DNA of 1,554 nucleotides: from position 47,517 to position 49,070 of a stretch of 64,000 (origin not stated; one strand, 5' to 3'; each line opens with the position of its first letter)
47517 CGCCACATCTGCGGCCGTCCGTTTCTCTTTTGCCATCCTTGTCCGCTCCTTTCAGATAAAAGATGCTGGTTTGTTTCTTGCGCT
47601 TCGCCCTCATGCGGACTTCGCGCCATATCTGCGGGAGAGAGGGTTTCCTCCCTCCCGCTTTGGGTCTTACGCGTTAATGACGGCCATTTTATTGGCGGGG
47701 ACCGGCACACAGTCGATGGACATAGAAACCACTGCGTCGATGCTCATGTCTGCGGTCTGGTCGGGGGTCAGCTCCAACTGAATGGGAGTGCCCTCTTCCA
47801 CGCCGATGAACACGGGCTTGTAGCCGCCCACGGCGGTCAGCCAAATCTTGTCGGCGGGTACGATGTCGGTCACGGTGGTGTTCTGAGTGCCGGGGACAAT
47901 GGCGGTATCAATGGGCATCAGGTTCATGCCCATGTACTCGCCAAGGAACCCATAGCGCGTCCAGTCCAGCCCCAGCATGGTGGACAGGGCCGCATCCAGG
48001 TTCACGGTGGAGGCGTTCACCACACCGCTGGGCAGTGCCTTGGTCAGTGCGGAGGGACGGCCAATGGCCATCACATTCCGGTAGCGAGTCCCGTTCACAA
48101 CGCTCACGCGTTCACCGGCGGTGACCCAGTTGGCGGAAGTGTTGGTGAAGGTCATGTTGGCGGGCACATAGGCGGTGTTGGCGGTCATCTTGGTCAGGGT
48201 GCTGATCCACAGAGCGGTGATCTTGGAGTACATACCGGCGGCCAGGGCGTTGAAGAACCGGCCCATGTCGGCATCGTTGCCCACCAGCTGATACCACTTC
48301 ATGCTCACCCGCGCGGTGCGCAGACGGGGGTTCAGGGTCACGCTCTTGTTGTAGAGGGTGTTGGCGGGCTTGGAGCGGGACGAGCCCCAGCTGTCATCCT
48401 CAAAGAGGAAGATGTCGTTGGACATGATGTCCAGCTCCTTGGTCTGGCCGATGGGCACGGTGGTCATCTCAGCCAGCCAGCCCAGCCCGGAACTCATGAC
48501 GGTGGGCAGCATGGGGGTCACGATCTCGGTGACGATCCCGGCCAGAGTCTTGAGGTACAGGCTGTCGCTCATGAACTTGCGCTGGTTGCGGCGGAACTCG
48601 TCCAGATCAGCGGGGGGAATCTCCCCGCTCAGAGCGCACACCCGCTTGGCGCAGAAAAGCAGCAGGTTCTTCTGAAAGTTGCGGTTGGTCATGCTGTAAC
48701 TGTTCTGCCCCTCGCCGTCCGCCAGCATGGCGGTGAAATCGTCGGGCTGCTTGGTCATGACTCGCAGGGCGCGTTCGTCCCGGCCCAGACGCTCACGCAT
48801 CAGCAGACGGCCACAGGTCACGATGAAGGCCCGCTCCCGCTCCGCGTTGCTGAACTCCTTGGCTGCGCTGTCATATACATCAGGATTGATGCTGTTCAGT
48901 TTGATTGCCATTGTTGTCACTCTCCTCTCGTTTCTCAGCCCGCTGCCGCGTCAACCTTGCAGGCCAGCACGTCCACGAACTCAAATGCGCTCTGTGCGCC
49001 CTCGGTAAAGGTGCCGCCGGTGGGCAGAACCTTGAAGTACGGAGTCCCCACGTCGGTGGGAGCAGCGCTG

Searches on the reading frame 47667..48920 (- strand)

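Call 13: search_protein_families(library=pfam, proteins=[window:47667-48920:-], max_evalue=0.001)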
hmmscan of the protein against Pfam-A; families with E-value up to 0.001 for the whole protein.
window:47667-48920:- (417 aa): 0 families

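Call 15: search_protein_families(library=phrogs, proteins=[window:47667-48920:-], max_evalue=0.001)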
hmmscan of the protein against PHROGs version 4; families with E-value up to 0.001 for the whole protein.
window:47667-48920:- (417 aa): 1 family
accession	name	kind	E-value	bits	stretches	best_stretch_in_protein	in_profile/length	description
phrog_4088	-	unknown function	2.7e-13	50.9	1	126-415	58-329/332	-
